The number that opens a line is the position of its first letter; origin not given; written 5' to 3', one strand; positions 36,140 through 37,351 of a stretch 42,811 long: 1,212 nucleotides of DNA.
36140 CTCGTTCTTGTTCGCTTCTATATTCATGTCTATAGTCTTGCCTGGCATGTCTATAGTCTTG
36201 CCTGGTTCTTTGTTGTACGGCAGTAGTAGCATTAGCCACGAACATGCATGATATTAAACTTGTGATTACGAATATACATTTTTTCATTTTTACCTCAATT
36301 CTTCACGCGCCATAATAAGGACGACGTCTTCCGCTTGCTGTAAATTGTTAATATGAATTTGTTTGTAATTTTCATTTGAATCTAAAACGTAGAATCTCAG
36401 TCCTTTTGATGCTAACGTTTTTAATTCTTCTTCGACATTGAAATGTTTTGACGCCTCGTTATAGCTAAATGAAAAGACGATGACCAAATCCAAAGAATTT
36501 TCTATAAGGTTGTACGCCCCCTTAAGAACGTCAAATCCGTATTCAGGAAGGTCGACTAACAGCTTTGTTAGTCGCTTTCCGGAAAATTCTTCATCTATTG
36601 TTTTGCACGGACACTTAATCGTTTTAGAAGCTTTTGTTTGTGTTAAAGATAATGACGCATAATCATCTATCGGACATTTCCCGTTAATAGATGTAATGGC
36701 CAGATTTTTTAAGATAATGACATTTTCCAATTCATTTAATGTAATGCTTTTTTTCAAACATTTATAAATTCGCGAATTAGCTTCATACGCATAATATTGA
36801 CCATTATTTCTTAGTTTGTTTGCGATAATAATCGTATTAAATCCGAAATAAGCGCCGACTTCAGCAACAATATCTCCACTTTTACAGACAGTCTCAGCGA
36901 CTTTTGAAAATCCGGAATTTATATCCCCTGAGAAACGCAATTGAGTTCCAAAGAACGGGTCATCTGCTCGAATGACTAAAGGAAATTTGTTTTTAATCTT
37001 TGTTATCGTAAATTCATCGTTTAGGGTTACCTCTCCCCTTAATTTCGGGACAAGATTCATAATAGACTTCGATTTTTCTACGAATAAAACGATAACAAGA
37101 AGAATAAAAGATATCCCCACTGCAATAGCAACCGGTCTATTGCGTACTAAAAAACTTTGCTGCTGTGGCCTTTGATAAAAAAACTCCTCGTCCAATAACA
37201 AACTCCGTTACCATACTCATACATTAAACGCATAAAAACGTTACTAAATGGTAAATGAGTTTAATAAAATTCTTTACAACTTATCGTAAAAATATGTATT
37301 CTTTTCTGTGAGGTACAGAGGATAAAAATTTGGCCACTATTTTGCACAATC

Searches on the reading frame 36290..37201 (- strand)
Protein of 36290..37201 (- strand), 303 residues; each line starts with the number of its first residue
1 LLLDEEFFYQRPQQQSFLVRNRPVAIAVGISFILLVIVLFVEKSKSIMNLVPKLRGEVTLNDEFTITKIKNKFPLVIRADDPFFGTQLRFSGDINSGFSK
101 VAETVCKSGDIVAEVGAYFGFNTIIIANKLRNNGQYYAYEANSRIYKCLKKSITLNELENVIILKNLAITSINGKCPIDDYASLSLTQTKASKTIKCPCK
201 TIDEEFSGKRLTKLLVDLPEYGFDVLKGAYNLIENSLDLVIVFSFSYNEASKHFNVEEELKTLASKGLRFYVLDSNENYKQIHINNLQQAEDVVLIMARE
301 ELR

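Call 4: search_protein_families(library=pfam, proteins=[window:36290-37201:-], max_evalue=0.01)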
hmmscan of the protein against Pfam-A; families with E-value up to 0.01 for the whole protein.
window:36290-37201:- (303 aa): 2 families
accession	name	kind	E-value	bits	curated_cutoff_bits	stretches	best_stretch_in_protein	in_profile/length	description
PF02475.24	TRM5-TYW2_MTfase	-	7.9e-05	23.1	28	1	99-165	28-92/164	TRM5/TYW2 methyltransferase domain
PF05050.19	Methyltransf_21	-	0.00033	21.3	22.7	1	114-257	1-163/173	Methyltransferase FkbM domain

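Call 6: search_protein_families(library=ncbifam, proteins=[window:36290-37201:-], max_evalue=0.01)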
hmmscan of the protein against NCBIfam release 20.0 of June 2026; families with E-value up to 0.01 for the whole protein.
window:36290-37201:- (303 aa): 2 families
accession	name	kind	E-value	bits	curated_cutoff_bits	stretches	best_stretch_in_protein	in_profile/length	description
TIGR01444.1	fkbM_fam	subfamily_domain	5e-12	46.5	37.7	1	112-241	2-139/143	FkbM family methyltransferase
NF047824.1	tRNAwyosineTaw2Meth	equivalog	0.00011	22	350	1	103-163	88-147/245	tRNA(Phe) (4-demethylwyosine(37)-C(7)) aminocarboxypropyltransferase Taw2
